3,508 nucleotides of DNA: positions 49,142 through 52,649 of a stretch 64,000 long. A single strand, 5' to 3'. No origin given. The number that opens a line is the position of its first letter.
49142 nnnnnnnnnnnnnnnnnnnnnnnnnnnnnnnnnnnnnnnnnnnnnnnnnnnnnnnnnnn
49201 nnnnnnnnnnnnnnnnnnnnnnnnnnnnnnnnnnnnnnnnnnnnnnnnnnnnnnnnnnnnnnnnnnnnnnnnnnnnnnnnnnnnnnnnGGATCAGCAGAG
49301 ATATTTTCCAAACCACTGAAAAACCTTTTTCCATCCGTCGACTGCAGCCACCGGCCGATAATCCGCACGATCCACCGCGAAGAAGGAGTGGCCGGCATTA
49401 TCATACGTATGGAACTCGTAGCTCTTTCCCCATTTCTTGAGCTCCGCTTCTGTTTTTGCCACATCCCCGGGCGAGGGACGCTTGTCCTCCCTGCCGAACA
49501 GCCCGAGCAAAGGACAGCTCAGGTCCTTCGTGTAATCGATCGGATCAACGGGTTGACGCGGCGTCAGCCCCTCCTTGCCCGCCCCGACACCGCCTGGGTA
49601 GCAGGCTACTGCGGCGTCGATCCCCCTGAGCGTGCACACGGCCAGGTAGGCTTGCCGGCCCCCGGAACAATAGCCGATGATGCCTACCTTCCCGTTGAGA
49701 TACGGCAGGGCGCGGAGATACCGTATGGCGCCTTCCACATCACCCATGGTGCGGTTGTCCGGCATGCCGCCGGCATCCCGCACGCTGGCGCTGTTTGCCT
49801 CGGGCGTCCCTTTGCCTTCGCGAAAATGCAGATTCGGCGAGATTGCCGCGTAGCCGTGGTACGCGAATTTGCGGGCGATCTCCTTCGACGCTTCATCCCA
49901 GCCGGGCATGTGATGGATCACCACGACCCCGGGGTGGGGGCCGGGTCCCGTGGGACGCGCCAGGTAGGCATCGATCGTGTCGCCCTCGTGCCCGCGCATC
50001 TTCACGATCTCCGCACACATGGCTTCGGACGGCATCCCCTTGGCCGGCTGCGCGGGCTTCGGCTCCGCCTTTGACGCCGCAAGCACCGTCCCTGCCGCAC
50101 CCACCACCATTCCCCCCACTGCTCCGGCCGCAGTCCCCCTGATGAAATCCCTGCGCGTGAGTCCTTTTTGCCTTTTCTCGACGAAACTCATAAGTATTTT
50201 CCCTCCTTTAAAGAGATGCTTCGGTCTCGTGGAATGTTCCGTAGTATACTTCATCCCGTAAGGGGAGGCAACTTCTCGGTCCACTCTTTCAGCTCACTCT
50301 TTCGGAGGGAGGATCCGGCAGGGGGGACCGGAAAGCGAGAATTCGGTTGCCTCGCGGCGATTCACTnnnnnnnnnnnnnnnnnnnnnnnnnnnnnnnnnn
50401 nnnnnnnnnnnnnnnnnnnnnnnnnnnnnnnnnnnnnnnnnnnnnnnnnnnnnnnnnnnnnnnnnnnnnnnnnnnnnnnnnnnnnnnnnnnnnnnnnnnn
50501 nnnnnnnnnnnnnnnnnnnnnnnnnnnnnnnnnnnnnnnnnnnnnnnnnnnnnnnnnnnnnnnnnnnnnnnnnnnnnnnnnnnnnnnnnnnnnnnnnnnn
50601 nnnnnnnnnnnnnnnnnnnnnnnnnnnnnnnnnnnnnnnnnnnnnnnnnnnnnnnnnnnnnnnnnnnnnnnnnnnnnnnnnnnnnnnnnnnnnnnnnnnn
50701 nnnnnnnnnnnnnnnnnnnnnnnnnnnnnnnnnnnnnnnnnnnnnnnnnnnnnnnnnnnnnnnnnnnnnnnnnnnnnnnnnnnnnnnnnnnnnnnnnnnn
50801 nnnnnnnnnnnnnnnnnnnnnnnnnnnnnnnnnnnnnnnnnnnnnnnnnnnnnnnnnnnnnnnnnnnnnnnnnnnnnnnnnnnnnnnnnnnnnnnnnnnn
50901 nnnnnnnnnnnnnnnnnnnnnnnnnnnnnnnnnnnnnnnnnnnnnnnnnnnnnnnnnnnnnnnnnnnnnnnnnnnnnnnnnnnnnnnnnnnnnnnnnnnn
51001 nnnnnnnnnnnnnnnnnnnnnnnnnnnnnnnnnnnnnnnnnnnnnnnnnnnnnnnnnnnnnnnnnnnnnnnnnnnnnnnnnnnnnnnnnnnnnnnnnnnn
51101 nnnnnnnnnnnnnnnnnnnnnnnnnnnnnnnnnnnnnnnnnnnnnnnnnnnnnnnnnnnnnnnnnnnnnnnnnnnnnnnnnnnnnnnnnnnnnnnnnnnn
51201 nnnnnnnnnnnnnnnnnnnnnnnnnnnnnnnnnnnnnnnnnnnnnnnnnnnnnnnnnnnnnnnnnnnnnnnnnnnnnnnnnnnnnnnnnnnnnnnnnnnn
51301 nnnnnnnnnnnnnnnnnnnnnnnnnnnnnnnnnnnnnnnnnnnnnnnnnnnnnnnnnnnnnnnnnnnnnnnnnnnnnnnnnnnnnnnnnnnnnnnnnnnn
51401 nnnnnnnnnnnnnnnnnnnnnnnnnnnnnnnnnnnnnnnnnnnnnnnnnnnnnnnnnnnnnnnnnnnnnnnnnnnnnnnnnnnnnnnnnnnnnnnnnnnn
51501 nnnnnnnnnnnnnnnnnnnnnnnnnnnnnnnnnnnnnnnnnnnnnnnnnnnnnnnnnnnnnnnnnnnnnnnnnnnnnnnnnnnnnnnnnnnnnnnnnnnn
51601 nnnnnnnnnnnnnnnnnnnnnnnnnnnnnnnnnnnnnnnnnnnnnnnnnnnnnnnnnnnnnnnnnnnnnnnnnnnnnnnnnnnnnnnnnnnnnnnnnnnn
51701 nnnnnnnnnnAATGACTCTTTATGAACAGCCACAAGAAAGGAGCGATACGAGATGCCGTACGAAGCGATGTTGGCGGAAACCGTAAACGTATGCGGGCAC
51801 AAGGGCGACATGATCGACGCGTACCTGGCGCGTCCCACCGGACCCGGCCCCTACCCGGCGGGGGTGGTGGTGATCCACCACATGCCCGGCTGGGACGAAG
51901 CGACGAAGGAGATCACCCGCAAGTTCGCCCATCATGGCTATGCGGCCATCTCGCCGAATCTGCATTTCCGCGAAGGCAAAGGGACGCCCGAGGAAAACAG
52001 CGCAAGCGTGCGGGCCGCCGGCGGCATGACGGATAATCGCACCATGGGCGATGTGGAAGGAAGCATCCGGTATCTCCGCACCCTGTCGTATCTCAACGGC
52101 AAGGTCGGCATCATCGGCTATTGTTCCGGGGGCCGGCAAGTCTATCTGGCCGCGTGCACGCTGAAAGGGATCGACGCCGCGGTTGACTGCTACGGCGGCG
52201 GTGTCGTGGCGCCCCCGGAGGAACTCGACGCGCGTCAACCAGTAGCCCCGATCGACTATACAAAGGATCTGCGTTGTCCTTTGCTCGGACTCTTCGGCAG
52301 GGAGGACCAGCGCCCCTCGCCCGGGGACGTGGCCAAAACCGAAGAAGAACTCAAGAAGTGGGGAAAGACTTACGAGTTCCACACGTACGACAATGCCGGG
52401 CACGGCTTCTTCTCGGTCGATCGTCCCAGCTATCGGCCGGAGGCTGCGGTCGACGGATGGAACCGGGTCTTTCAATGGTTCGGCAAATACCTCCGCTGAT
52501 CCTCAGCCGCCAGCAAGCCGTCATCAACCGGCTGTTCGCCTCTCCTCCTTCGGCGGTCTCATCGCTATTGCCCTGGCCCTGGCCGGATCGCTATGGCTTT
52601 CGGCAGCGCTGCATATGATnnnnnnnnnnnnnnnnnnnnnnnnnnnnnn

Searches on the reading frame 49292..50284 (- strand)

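Call 55: search_protein_families(library=pfam, proteins=[window:49292-50284:-])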
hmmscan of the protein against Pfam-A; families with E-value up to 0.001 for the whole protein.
window:49292-50284:- (330 aa): 3 families
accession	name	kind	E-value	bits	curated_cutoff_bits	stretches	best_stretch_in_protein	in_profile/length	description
PF01738.24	DLH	-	1.7e-44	152.4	21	1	104-329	1-217/217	Dienelactone hydrolase family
PF00326.27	Peptidase_S9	-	1.1e-06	28.8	22.6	1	237-313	126-200/213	Prolyl oligopeptidase family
PF08840.17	BAAT_C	-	9.3e-06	26.3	20.9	0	184-250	7-74/210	BAAT / Acyl-CoA thioester hydrolase C terminal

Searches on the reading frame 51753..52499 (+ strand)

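Call 55: search_protein_families(library=pfam, proteins=[window:51753-52499:+])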
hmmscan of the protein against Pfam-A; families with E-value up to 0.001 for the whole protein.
window:51753-52499:+ (248 aa): 3 families
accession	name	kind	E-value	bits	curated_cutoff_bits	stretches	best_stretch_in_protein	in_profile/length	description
PF01738.24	DLH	-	1.2e-46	159.5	21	1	21-247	1-217/217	Dienelactone hydrolase family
PF00326.27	Peptidase_S9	-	6.7e-08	32.7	22.6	1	155-246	126-209/213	Prolyl oligopeptidase family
PF08840.17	BAAT_C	-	4.3e-06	27.4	20.9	1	102-168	7-74/210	BAAT / Acyl-CoA thioester hydrolase C terminal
